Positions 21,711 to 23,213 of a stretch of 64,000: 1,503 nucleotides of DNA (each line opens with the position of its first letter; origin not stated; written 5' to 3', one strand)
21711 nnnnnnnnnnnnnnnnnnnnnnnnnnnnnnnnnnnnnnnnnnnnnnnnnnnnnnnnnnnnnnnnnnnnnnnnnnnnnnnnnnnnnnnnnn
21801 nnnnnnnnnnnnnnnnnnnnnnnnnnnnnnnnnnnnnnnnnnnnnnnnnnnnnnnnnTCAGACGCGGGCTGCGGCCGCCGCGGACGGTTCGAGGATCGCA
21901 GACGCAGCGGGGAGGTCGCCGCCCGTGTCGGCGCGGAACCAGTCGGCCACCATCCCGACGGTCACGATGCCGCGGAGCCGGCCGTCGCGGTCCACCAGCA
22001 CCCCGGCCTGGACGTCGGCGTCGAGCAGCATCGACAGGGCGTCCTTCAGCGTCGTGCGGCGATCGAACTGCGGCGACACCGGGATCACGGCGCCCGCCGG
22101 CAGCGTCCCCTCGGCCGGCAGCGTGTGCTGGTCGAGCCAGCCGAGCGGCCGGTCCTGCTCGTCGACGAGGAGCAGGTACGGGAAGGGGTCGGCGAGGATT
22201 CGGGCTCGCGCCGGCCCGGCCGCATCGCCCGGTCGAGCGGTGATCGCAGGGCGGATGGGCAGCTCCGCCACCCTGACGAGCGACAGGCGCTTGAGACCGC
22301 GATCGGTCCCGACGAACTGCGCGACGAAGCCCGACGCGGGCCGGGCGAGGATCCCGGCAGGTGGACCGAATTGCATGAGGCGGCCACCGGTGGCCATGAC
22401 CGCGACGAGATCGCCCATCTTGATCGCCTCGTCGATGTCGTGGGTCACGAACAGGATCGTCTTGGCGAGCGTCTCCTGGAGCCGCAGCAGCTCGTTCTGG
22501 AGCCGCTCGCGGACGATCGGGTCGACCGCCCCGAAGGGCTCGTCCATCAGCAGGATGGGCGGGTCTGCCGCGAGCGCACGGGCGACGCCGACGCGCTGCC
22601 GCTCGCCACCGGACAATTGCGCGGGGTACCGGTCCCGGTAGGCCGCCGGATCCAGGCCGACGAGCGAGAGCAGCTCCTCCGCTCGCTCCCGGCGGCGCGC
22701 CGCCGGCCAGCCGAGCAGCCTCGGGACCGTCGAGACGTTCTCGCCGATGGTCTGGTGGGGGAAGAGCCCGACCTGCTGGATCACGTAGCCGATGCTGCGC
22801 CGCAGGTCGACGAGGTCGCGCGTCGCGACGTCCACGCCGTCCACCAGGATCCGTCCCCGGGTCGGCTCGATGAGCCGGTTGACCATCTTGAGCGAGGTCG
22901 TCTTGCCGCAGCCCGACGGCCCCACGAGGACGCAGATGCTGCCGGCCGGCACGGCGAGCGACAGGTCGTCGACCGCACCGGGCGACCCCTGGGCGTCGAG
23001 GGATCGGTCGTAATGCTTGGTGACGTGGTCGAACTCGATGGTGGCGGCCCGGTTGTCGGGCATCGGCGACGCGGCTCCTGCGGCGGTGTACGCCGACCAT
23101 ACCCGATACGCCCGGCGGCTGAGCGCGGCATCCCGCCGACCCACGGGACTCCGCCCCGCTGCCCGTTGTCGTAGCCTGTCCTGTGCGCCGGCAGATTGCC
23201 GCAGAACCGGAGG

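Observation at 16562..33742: Unusual density of cyclic-nucleotide signalling genes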

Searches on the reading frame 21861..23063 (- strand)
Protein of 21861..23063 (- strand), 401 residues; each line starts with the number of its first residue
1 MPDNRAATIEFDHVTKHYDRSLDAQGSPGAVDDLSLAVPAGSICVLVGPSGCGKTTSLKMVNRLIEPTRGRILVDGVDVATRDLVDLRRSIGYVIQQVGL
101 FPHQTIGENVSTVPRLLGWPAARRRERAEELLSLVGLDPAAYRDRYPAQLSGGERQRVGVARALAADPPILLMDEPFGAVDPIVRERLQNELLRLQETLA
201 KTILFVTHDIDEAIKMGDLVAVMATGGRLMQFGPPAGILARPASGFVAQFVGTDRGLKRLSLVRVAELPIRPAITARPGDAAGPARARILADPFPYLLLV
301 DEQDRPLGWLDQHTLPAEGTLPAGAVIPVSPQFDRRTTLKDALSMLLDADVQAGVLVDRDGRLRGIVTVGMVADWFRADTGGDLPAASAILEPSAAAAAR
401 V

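Call 48: find_related_loci(query=window:21861-23063:-, collection=genome_contigs, flank=10000)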
Query seq(401 aa) (401 aa) in genome_contigs; peptide patterns used: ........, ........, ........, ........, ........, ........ (x = any residue, [..] = any of these).
600 stretches matched a pattern (row limit reached: there are more); 596 encode a relative of the query (tblastn E <= 1e-3); the best 80 are kept; 80 distinct loci.
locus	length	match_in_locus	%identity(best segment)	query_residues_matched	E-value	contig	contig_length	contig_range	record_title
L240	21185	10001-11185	73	5-399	0e+0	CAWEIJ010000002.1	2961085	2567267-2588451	MAG: uncultured Chloroflexia bacterium isolate MFD06435.bin.2.178 genome assembly, contig: contig_19661, whole genome sh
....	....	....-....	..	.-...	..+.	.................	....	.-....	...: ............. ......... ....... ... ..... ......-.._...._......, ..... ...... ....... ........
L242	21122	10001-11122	74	4-377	2e-177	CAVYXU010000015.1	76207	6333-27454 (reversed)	MAG: uncultured Chloroflexia bacterium isolate MFD05684.bin.3.404 genome assembly, contig: contig_114698, whole genome s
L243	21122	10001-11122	73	4-377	1e-174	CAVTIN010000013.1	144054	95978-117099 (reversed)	MAG: uncultured Chloroflexia bacterium isolate MFD05684.bin.3.180 genome assembly, contig: contig_6791, whole genome sho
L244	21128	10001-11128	71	4-378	5e-173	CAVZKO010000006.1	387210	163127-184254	MAG: uncultured Chloroflexia bacterium isolate MFD09267.bin.2.309 genome assembly, contig: contig_2112, whole genome sho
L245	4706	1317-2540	68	4-399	4e-177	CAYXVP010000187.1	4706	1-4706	MAG TPA_asm: uncultured Anaerolinea sp. isolate SRP273308_co1_404 genome assembly, contig: NODE_37792_length_4706_cov_6.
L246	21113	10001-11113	71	4-373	2e-166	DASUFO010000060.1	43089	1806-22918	MAG TPA_asm: Candidatus Limnocylindrales bacterium isolate SMAG_U1381 k141_223609, whole genome shotgun sequence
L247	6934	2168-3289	69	6-381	5e-167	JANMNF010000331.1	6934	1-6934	MAG: Chloroflexota bacterium isolate OTE_58_metabat_368 OTE_58_k141_3379025, whole genome shotgun sequence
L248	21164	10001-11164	68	1-383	8e-166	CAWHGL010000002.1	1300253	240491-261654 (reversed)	MAG: uncultured Chloroflexia bacterium isolate MFD00392.bin.2.284 genome assembly, contig: contig_18866, whole genome sh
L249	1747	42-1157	71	6-377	2e-177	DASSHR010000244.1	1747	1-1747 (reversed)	MAG TPA_asm: Candidatus Limnocylindrales bacterium isolate SMAG_U1066 k141_682867, whole genome shotgun sequence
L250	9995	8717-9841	69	6-383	7e-163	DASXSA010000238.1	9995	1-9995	MAG TPA_asm: Candidatus Limnocylindrales bacterium isolate SMAG_U4654 k141_2739965, whole genome shotgun sequence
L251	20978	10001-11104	67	6-376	5e-162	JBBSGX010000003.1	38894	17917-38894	MAG: Candidatus Limnocylindrales bacterium isolate LS2_sbin.52 LS2_sbin.52_K_138240_L_38894_cov_101.1227, whole genome s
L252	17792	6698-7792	69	6-377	2e-159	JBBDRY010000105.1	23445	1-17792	MAG: Chloroflexota bacterium isolate LejiaC_67_23 Lejia_C_5038_length_23445_cov_14, whole genome shotgun sequence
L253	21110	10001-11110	76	6-377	2e-165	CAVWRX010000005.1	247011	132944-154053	MAG: uncultured Chloroflexia bacterium isolate MFD05442.bin.2.238 genome assembly, contig: contig_28140, whole genome sh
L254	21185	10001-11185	65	6-394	3e-147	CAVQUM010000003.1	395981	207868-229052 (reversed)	MAG: uncultured Chloroflexia bacterium isolate MFD09964.bin.2.52 genome assembly, contig: contig_13896, whole genome sho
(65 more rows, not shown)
